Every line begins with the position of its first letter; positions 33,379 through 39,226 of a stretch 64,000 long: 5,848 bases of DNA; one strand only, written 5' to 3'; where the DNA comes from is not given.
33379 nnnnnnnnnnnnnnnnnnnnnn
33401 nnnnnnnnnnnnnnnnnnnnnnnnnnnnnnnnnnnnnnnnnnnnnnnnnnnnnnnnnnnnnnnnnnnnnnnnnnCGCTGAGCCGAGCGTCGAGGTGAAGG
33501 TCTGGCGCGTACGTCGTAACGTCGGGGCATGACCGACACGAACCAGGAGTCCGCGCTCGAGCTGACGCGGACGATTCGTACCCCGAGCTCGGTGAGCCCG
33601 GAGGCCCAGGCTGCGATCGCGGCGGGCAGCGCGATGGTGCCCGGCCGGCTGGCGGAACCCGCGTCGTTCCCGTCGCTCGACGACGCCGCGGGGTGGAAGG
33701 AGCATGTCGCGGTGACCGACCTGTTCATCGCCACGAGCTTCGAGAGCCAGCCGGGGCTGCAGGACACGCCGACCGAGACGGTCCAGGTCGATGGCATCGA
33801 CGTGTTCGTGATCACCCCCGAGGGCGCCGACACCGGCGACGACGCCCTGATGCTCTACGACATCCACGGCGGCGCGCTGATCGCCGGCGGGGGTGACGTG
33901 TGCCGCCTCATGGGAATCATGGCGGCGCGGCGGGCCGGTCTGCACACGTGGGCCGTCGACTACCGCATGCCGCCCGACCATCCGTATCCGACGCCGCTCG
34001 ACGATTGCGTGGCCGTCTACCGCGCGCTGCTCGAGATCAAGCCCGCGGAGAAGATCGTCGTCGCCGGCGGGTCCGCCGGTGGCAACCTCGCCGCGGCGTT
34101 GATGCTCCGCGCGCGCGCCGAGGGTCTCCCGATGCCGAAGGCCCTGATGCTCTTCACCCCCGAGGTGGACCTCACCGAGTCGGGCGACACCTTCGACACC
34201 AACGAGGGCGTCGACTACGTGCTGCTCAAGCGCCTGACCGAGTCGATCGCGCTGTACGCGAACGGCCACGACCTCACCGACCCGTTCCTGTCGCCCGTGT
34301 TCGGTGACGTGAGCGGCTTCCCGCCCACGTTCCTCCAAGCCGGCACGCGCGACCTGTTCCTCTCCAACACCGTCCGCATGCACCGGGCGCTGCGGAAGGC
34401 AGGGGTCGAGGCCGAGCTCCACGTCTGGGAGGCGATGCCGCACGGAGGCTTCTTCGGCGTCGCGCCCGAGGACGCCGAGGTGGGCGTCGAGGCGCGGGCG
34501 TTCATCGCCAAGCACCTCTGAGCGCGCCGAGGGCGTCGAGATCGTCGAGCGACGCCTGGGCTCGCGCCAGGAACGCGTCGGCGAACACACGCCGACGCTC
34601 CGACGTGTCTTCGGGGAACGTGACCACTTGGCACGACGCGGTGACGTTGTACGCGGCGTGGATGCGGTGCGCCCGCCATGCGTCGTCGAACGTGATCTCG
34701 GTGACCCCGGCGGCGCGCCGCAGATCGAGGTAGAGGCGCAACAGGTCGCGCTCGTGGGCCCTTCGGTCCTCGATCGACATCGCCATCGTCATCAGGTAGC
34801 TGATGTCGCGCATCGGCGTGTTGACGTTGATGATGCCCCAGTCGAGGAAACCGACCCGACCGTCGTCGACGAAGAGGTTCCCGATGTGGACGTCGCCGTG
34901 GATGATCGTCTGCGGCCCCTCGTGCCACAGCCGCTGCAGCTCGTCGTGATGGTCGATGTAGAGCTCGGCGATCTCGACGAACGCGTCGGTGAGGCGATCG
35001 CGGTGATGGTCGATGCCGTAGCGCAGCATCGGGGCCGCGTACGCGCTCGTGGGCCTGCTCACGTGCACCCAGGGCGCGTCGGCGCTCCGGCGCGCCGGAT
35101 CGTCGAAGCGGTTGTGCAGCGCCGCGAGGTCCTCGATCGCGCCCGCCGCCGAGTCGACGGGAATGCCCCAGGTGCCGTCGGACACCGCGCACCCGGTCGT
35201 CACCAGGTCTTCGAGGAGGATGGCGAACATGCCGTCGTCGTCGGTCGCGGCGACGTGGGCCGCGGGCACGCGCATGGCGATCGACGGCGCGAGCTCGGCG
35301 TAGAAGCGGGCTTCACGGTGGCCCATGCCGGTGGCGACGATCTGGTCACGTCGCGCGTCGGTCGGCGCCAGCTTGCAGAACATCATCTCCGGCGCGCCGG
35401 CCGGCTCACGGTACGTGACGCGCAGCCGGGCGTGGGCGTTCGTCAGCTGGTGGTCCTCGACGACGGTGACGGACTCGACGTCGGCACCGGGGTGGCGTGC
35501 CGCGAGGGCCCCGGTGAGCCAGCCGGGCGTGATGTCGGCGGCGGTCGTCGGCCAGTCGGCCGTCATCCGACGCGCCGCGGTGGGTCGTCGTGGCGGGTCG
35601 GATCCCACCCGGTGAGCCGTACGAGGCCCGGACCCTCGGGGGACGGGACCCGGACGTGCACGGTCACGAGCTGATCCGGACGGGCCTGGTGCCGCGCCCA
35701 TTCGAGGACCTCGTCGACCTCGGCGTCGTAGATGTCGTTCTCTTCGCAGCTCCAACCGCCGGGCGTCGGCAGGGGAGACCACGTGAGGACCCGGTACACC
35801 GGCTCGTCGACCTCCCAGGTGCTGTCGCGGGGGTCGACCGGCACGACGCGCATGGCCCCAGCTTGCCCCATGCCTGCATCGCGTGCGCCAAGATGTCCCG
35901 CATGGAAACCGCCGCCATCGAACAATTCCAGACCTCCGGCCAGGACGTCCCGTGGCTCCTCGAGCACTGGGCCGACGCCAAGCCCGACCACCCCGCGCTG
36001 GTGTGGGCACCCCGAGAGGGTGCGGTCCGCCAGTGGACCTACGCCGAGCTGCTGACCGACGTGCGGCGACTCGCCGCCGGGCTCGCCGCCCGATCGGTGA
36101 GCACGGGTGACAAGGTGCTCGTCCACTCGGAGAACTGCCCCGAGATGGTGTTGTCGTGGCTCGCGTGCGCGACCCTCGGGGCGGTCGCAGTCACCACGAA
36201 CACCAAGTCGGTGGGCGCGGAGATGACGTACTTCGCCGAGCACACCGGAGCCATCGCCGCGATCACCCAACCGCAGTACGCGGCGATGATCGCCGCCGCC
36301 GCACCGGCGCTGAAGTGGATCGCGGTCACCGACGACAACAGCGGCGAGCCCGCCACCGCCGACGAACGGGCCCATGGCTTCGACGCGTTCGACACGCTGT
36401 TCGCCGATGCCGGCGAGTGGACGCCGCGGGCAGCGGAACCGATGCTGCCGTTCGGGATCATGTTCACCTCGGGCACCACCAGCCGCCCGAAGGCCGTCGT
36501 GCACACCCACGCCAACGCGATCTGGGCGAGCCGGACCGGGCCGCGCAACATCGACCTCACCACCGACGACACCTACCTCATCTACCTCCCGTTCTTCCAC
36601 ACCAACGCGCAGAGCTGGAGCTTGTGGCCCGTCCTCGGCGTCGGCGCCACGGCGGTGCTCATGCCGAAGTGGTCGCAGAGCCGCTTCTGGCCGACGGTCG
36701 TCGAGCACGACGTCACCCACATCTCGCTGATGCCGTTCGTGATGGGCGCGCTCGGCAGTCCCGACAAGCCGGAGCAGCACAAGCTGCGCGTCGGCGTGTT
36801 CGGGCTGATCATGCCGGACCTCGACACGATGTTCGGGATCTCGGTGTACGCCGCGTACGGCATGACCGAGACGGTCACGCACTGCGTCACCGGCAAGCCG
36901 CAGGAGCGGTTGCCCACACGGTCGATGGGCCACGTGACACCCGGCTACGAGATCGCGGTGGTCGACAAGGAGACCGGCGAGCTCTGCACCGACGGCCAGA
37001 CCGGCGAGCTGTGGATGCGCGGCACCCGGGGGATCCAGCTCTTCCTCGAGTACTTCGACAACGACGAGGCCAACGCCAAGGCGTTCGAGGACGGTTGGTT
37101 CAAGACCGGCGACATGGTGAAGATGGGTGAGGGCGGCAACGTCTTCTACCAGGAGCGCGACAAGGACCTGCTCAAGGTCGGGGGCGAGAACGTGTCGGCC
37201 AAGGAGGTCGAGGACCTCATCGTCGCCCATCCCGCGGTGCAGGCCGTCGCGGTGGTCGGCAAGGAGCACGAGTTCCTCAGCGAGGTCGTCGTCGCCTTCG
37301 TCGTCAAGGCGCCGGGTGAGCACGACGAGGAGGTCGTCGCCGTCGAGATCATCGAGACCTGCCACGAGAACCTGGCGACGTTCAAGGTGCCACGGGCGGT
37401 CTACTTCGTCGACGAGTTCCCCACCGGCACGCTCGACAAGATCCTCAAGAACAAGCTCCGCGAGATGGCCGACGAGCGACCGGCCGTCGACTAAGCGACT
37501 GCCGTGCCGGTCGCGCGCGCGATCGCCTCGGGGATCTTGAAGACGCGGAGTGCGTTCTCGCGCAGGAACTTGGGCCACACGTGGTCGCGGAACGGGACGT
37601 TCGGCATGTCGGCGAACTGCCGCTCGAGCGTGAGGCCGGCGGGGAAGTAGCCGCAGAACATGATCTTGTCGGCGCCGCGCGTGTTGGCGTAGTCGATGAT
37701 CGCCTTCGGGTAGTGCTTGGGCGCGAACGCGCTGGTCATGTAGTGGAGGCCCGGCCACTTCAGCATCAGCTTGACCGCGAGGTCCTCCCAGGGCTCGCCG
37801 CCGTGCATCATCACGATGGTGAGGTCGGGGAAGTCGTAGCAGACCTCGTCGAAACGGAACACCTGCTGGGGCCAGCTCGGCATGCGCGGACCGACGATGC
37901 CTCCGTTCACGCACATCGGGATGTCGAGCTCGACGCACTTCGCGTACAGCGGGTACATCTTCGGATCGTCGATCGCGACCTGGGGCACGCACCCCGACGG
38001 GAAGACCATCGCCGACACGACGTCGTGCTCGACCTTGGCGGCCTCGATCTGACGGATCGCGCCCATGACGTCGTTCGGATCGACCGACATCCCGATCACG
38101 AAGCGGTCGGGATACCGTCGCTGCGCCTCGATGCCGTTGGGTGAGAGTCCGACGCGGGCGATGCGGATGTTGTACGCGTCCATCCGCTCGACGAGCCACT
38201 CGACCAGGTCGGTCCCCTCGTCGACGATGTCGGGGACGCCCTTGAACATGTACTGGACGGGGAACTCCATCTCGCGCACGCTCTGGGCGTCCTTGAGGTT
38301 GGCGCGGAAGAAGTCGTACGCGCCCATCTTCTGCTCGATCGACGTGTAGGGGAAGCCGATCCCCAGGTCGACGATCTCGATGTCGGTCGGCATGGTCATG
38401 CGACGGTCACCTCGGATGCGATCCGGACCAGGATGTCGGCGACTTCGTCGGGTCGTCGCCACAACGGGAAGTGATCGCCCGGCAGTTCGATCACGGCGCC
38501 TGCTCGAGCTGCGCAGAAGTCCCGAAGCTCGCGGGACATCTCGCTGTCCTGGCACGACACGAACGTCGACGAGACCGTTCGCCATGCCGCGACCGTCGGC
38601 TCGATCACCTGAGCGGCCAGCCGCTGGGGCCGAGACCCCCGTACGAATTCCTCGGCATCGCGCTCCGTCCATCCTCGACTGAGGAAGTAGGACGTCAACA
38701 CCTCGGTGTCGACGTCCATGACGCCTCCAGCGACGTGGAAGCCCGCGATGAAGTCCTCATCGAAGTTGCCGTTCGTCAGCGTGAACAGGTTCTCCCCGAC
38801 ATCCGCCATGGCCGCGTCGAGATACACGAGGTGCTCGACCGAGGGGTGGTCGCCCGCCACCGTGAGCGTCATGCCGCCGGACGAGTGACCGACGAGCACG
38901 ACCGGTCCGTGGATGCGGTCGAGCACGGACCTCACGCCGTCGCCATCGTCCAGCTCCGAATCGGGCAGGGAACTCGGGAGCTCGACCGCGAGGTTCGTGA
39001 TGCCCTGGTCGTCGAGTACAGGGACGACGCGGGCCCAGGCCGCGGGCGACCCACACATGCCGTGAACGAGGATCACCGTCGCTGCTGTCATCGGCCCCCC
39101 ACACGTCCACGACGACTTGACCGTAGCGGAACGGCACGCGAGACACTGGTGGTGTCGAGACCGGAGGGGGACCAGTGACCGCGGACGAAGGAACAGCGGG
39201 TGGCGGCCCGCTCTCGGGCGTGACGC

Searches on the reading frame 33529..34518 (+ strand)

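Call 20: search_protein_families(library=pfam, proteins=[window:33529-34518:+])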
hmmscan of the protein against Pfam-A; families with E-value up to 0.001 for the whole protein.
window:33529-34518:+ (330 aa): 4 families
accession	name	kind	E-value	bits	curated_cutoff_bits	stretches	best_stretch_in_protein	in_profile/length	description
PF07859.19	Abhydrolase_3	-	4.5e-46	157.7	25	1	112-306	4-207/210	alpha/beta hydrolase fold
PF10340.15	Say1_Mug180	-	6.7e-09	35.5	21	1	97-249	114-275/374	Steryl acetyl hydrolase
PF00326.27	Peptidase_S9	-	7e-06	26.1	22.6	0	157-193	45-83/213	Prolyl oligopeptidase family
PF20434.5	BD-FAE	-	1.3e-05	25.3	26.8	1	111-193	18-108/215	BD-FAE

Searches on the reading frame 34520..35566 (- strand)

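Call 20: search_protein_families(library=pfam, proteins=[window:34520-35566:-])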
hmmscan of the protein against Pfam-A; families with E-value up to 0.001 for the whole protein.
window:34520-35566:- (349 aa): 3 families
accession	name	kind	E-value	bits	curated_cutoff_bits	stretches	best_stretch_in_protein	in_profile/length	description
PF02958.26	EcKL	-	1.2e-14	54.8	22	1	193-280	189-282/294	Ecdysteroid kinase-like family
PF01636.29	APH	-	5.5e-14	52.9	23.2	1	83-283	38-234/239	Phosphotransferase enzyme family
PF07914.17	DUF1679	-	1.7e-05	24.3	24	1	220-281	269-336/414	Uncharacterized oxidoreductase dhs-27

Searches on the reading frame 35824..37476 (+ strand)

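Call 20: search_protein_families(library=pfam, proteins=[window:35824-37476:+])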
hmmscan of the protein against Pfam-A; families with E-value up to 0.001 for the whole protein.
window:35824-37476:+ (551 aa): 2 families
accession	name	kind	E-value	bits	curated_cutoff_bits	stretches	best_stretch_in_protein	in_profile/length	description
PF00501.34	AMP-binding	-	1.9e-73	247.9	29.9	1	46-410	1-383/384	AMP-binding enzyme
PF13193.12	AMP-binding_C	-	2.6e-15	57.5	24.5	1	461-534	1-71/76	AMP-binding enzyme C-terminal domain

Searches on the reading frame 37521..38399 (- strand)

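Call 20: search_protein_families(library=pfam, proteins=[window:37521-38399:-])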
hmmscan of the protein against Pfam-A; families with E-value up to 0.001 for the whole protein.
window:37521-38399:- (293 aa): 1 family
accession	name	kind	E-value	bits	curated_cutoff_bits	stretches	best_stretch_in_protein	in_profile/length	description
PF04909.20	Amidohydro_2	-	4e-20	73.2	26.4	1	95-288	75-288/289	Amidohydrolase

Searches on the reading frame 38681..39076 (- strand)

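Call 20: search_protein_families(library=pfam, proteins=[window:38681-39076:-])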
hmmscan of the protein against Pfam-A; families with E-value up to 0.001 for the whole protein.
window:38681-39076:- (132 aa): 2 families
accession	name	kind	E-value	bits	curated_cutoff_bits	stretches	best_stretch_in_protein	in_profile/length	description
PF12697.13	Abhydrolase_6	-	2.5e-12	48.4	26.3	1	2-95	2-100/217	Alpha/beta hydrolase family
PF00561.26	Abhydrolase_1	-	4.9e-06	26.8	25.8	0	57-88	69-102/245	alpha/beta hydrolase fold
